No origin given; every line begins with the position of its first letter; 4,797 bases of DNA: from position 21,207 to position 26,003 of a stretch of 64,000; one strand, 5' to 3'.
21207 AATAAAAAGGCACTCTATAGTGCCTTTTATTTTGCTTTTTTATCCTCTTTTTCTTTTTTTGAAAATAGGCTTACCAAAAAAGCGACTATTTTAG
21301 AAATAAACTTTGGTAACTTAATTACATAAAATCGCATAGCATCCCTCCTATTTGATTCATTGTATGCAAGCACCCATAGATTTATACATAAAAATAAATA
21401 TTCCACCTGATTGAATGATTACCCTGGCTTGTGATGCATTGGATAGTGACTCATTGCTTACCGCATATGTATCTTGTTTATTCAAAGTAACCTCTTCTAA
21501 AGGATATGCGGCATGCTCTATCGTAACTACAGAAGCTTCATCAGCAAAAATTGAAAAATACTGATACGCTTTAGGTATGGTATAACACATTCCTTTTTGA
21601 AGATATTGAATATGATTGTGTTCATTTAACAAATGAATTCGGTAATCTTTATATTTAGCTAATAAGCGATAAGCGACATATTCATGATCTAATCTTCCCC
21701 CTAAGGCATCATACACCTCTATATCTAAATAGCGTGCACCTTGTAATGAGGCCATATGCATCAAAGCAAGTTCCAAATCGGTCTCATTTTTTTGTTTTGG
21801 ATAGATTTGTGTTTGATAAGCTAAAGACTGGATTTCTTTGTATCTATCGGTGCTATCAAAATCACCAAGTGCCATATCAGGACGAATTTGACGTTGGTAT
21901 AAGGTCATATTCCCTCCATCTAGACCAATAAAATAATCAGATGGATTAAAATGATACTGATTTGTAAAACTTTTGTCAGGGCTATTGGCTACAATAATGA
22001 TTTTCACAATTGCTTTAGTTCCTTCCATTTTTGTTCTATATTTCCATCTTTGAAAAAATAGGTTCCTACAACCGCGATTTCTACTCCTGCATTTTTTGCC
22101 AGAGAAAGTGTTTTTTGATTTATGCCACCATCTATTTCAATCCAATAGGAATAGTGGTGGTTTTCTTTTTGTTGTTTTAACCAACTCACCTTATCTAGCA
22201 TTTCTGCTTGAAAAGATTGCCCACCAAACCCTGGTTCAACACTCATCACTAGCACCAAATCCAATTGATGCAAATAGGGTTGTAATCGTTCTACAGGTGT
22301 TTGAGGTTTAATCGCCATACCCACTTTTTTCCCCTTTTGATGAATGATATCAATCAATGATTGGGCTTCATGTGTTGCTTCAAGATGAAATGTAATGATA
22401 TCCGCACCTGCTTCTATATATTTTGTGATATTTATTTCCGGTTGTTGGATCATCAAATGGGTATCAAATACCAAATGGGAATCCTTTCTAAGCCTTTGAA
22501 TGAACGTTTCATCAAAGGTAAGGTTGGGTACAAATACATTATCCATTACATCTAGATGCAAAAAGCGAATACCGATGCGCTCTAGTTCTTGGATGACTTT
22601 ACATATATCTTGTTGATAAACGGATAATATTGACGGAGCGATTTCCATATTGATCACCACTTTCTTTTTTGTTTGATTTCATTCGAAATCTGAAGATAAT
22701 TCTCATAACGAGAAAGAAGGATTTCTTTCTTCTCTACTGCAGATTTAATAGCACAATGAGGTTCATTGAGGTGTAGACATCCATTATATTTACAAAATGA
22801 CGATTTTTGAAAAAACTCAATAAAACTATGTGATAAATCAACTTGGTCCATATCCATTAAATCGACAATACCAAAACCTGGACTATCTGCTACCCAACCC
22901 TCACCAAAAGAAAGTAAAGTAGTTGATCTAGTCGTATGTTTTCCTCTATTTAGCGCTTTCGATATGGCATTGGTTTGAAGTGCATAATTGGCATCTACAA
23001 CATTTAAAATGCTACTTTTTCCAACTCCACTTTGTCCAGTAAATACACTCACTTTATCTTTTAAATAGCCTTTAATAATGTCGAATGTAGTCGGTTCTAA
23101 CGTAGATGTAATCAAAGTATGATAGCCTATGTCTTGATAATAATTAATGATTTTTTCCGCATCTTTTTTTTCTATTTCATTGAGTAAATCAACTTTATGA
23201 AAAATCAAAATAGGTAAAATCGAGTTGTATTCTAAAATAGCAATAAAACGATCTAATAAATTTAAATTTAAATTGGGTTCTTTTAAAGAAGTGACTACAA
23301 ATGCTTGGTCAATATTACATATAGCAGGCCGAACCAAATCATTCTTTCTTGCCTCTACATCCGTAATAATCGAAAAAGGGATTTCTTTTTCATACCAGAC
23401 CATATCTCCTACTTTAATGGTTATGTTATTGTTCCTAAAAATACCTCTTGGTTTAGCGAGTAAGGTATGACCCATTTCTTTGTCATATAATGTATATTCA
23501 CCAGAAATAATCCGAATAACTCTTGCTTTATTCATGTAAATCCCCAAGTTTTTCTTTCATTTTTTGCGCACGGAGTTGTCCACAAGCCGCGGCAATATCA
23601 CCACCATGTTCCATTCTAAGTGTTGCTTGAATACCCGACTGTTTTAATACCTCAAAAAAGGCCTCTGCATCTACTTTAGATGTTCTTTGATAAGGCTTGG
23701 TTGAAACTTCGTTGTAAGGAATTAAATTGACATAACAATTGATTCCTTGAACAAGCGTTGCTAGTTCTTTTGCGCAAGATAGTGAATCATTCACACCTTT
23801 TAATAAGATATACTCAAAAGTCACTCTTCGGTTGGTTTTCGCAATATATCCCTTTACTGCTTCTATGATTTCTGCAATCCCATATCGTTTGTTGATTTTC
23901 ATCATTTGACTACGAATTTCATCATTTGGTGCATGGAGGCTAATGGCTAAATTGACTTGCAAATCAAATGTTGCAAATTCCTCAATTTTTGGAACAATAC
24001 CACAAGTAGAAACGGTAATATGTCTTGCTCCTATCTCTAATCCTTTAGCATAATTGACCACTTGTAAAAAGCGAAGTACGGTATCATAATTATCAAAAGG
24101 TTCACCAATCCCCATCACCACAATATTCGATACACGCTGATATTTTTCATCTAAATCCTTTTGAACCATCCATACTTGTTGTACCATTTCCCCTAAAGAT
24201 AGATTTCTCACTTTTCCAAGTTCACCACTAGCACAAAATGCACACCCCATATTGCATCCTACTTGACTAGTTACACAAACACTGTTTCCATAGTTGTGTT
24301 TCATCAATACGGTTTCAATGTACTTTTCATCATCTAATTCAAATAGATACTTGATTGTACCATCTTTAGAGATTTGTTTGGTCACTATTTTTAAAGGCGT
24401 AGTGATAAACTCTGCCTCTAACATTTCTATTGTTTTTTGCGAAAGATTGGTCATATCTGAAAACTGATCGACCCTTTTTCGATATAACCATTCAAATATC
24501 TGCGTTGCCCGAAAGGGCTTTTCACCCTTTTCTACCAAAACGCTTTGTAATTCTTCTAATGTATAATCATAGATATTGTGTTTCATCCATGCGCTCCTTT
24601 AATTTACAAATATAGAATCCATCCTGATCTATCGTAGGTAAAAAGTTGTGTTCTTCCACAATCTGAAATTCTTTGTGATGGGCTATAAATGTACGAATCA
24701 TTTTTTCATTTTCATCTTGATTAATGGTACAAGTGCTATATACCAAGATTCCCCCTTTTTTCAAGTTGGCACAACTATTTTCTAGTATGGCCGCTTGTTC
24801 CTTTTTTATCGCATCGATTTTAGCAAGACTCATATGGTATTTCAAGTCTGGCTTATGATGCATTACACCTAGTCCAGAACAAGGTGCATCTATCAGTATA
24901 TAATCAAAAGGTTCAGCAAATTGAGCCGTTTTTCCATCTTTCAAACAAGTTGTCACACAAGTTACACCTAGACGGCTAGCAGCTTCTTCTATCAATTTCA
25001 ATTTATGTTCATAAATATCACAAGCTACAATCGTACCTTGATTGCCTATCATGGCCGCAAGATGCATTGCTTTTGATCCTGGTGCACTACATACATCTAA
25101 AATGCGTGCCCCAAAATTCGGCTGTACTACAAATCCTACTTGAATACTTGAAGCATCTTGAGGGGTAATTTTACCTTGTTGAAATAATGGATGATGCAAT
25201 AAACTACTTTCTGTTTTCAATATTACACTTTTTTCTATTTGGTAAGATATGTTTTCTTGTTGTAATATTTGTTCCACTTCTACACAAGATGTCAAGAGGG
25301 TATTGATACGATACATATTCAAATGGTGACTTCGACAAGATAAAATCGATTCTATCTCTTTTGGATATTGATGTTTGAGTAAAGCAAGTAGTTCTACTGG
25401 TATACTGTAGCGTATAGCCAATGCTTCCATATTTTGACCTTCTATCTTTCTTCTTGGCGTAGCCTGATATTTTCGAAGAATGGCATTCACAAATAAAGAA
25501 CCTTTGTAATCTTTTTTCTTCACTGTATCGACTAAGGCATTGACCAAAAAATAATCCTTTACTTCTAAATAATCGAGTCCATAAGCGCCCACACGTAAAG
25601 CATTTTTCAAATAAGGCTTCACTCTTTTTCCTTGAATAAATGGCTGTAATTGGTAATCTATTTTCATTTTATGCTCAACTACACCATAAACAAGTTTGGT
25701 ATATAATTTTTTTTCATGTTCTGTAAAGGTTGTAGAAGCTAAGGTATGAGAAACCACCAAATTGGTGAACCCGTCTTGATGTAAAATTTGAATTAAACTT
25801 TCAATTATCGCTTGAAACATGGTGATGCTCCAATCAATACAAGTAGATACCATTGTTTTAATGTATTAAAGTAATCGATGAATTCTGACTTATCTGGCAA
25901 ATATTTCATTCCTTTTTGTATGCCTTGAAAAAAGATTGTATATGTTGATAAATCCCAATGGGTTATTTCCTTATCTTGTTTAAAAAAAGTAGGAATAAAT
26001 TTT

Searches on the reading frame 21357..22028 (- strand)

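Call 72: search_protein_families(library=pfam, proteins=[window:21357-22028:-], max_evalue=0.000001)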
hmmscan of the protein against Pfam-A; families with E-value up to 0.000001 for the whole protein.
window:21357-22028:- (223 aa): 1 family
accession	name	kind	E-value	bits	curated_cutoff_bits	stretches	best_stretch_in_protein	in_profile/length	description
PF04263.21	TPK_catalytic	-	9.2e-18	64.7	30.7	1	28-131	6-109/113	Thiamin pyrophosphokinase, catalytic domain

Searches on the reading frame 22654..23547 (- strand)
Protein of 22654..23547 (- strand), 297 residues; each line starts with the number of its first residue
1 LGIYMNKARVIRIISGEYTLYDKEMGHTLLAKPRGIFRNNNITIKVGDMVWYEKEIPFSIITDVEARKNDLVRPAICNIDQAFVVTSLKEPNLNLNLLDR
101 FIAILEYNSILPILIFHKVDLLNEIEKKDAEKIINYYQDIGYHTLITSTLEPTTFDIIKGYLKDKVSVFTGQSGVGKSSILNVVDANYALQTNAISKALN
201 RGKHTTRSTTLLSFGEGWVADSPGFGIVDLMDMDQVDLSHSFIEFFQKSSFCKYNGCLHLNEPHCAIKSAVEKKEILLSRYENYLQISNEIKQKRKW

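Call 72: search_protein_families(library=pfam, proteins=[window:22654-23547:-], max_evalue=0.000001)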
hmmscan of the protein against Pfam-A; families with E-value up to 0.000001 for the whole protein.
window:22654-23547:- (297 aa): 1 family
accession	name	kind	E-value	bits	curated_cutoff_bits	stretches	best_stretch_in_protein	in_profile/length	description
PF03193.22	RsgA_GTPase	-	2.6e-50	171.1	30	1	64-230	1-173/174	RsgA GTPase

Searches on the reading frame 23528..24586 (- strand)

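Call 52: search_protein_families(library=pfam, proteins=[window:23528-24586:-], max_evalue=0.000001)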
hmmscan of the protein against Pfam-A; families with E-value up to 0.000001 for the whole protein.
window:23528-24586:- (352 aa): 2 families
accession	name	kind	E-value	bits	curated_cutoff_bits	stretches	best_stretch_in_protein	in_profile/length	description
PF04055.27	Radical_SAM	-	1.8e-17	64.4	29.5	1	107-268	3-157/166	Radical SAM superfamily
PF21016.3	RlmN_N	-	6.7e-17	61.4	24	1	4-58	2-56/60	Ribosomal RNA large subunit methyltransferase N-terminal domain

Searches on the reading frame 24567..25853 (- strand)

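Call 52: search_protein_families(library=pfam, proteins=[window:24567-25853:-], max_evalue=0.000001)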
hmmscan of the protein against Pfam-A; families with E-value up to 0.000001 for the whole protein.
window:24567-25853:- (428 aa): 3 families
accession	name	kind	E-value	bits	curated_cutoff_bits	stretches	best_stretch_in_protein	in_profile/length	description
PF01189.24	Methyltr_RsmB-F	-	1.9e-44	152.2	27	1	243-401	4-165/199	16S rRNA methyltransferase RsmB/F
PF01029.23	NusB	-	6.9e-18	65.7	23.1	1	23-130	14-132/133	NusB family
PF13847.12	Methyltransf_31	-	1.9e-10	41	27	1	248-383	4-119/145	Methyltransferase domain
